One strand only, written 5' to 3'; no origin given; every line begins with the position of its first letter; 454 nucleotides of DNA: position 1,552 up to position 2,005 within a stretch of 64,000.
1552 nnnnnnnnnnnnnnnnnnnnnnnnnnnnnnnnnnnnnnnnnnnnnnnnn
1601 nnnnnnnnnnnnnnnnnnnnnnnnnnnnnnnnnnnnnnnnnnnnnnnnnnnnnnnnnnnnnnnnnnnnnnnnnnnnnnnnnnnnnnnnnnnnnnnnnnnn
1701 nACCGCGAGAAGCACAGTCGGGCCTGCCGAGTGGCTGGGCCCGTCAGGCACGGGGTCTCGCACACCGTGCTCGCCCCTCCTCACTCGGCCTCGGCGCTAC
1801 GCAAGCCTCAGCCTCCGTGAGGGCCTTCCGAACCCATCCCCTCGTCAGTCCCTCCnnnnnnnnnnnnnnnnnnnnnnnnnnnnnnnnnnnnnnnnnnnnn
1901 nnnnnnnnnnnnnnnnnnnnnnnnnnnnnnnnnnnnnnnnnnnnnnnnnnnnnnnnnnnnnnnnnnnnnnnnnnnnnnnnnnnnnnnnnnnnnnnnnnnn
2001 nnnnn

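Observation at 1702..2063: Undescribed ~145-nt intergenic repeat family (three copies in 64 kb) with a hairpin that covaries between copies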

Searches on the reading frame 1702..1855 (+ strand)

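Call 45: search_protein_families(library=pfam, proteins=[L154:1059-1424:-], max_evalue=0.001)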
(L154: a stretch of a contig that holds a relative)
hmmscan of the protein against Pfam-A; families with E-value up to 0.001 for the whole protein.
L154:1059-1424:- (121 aa): 0 families
